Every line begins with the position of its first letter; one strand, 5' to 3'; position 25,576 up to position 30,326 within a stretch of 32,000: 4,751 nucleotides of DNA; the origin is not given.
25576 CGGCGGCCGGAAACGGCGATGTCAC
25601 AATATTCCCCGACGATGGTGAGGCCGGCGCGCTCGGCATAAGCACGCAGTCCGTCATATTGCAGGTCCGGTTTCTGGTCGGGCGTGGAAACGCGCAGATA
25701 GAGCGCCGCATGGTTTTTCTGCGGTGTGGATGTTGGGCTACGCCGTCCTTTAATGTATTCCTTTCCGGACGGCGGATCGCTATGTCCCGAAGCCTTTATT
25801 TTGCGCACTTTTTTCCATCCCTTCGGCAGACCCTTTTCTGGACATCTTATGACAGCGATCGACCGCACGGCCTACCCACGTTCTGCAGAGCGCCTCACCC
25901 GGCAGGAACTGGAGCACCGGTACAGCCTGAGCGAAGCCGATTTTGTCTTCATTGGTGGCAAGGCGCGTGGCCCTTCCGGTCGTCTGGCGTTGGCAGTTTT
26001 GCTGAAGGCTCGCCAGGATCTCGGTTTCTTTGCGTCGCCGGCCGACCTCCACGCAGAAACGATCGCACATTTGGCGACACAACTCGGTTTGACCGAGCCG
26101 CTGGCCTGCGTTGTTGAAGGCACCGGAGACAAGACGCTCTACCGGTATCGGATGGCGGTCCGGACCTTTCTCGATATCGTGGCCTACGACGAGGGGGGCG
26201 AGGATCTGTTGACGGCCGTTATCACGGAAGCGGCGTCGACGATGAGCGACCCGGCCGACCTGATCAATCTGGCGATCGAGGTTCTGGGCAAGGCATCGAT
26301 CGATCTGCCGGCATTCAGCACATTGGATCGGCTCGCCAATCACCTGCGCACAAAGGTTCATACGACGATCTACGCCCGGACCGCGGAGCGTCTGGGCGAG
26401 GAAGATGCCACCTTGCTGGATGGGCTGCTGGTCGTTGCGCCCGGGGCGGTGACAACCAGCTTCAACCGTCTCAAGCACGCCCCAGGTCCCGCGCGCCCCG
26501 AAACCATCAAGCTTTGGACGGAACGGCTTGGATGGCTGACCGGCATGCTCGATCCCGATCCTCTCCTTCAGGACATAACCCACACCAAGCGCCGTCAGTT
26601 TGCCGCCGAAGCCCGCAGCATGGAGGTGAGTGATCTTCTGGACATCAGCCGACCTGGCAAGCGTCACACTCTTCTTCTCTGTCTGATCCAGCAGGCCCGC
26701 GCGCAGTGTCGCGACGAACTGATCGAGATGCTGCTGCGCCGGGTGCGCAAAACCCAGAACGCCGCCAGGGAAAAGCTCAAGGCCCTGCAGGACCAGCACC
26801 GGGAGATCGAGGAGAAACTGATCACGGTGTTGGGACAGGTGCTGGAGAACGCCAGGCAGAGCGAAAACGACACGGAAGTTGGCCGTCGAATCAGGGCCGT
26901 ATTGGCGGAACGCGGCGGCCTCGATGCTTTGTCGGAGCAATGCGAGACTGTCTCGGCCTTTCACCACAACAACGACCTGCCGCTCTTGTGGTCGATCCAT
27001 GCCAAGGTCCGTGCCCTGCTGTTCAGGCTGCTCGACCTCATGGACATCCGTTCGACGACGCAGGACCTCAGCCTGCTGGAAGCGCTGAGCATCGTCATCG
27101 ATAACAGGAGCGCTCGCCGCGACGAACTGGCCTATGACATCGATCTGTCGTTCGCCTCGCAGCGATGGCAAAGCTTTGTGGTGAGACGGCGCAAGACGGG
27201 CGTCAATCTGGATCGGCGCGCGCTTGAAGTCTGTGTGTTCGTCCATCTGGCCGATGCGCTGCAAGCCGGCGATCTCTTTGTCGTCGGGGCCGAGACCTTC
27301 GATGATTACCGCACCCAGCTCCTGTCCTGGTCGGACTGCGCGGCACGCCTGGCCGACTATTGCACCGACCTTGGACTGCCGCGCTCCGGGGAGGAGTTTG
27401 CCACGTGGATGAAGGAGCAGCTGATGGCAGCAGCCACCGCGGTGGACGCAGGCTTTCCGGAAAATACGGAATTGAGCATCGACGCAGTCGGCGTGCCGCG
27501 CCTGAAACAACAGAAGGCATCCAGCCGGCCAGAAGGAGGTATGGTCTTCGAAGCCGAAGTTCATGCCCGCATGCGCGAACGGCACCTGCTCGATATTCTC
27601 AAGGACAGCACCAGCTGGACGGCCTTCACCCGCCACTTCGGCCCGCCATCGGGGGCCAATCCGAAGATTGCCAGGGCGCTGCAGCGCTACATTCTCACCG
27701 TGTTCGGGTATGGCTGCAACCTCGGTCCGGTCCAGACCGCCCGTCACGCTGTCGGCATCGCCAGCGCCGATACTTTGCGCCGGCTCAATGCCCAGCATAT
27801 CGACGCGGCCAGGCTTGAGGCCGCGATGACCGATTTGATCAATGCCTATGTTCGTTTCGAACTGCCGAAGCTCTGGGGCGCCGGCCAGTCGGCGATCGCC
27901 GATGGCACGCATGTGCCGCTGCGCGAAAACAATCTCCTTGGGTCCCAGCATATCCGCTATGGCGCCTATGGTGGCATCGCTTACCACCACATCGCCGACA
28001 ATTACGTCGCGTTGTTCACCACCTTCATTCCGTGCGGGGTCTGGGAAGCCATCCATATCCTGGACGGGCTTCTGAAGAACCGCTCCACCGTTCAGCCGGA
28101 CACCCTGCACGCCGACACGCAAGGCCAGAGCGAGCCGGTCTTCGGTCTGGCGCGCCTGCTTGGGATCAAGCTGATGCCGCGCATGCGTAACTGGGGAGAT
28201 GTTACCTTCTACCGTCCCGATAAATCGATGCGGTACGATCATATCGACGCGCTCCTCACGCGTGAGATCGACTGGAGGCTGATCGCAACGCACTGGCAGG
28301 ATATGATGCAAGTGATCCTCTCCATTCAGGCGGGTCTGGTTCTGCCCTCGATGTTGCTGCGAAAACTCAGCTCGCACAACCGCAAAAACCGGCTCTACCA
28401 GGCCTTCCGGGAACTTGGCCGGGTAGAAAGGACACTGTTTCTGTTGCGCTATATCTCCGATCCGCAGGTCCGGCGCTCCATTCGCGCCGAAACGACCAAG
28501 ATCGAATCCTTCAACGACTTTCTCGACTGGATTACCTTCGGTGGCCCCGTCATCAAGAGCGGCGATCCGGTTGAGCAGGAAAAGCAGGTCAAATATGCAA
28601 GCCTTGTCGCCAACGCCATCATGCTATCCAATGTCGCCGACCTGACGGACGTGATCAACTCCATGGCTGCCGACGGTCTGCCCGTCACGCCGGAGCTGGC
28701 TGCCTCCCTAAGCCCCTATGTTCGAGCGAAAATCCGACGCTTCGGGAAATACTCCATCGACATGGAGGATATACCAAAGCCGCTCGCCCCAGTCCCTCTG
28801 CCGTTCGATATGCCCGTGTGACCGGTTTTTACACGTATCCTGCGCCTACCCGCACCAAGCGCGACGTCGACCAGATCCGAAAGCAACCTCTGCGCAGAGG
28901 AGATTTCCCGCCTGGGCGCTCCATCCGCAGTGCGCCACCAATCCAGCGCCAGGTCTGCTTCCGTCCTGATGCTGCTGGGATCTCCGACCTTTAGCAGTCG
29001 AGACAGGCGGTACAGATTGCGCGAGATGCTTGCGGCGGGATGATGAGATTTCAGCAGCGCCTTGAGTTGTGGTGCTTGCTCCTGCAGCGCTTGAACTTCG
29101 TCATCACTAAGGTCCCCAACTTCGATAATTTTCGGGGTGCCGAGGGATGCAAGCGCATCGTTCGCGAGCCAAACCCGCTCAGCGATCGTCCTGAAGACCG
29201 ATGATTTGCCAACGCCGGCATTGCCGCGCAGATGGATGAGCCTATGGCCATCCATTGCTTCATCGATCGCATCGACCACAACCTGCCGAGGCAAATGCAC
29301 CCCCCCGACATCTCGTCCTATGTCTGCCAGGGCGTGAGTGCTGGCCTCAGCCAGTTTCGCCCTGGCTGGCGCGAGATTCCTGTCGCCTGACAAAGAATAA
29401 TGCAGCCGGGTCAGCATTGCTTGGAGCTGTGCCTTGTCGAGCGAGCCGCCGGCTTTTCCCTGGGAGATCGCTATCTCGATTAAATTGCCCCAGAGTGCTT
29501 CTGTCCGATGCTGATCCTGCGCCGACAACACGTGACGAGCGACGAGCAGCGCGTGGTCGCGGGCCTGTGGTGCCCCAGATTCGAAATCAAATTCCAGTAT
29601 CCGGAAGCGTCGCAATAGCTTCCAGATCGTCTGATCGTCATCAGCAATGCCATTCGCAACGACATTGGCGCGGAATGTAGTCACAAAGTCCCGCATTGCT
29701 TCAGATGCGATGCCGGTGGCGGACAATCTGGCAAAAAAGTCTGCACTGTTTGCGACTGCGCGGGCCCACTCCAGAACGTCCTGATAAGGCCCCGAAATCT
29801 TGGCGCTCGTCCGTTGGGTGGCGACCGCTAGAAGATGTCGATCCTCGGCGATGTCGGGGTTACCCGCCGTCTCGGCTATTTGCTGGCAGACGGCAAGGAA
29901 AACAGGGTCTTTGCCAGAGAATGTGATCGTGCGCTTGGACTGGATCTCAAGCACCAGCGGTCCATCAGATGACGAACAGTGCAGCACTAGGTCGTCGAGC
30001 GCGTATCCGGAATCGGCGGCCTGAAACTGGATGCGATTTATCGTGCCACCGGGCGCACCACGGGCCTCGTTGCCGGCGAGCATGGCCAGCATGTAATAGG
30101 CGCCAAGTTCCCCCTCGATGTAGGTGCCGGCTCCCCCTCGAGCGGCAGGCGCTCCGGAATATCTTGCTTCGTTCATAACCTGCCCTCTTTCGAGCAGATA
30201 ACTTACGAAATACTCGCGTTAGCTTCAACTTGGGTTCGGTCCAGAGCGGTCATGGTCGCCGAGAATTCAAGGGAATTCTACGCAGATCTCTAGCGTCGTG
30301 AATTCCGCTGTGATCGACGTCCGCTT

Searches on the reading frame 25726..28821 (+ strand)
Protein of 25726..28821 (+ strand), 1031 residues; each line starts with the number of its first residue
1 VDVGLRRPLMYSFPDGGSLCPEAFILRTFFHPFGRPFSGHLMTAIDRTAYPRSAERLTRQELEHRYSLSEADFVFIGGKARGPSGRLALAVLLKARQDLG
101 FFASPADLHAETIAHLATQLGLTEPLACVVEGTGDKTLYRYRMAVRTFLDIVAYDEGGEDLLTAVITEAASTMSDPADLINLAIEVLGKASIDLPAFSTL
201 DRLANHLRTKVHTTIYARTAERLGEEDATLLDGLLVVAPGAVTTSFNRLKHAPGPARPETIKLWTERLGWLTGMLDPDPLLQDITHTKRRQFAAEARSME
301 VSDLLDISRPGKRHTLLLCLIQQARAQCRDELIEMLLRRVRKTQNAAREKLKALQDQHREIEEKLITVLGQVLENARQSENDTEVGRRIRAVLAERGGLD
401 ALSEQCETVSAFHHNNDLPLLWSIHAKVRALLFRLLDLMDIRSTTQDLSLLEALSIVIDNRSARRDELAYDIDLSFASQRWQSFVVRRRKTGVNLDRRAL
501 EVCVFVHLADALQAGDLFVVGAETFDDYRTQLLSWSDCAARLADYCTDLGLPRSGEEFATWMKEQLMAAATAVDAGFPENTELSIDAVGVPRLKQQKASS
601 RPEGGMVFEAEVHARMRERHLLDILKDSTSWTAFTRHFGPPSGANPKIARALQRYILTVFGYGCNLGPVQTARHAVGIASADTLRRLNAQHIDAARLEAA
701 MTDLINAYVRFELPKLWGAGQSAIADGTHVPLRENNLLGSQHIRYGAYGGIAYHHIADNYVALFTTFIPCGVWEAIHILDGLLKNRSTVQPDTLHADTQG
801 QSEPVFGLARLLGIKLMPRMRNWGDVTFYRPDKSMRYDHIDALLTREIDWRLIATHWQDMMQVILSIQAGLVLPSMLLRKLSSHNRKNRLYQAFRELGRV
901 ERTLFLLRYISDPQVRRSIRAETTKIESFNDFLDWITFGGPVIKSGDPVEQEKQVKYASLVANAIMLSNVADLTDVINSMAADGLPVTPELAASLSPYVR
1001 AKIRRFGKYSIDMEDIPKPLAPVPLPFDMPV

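Call 11: search_protein_families(library=pfam, proteins=[window:25726-28821:+], max_evalue=0.001)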
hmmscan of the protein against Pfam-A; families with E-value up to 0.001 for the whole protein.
window:25726-28821:+ (1031 aa): 2 families
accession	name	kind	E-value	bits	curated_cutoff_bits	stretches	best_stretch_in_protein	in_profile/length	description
PF01526.23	DDE_Tnp_Tn3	-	1.3e-134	449.3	24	1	623-1009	1-389/389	Tn3 transposase DDE domain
PF13700.11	DUF4158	-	3.1e-27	95.9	27.4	1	41-206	1-164/165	Domain of unknown function (DUF4158)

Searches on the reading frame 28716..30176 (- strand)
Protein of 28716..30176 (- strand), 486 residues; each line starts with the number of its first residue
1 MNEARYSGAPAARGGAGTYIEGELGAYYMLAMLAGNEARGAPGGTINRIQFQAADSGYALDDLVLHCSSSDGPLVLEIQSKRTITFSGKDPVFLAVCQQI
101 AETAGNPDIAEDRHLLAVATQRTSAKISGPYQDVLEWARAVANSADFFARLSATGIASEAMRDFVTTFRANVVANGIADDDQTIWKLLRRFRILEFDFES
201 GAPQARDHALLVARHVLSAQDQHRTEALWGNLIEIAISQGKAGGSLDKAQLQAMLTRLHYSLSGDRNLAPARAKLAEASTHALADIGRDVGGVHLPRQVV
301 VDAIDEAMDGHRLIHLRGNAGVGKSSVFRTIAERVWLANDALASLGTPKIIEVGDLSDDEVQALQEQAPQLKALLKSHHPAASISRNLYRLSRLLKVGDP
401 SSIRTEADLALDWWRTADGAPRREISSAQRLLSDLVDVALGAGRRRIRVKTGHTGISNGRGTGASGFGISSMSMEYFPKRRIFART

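Call 11: search_protein_families(library=pfam, proteins=[window:28716-30176:-], max_evalue=0.001)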
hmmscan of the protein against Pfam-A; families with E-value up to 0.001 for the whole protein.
window:28716-30176:- (486 aa): 1 family
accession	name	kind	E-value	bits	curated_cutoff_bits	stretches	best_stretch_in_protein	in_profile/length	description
PF13191.12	AAA_16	-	0.00061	20.8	32.6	0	301-395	13-124/167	AAA ATPase domain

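Call 90: search_protein_families(library=ncbifam, proteins=[window:28716-30176:-], max_evalue=0.00001)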
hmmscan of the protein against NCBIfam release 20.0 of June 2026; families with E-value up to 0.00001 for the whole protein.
window:28716-30176:- (486 aa): 0 families
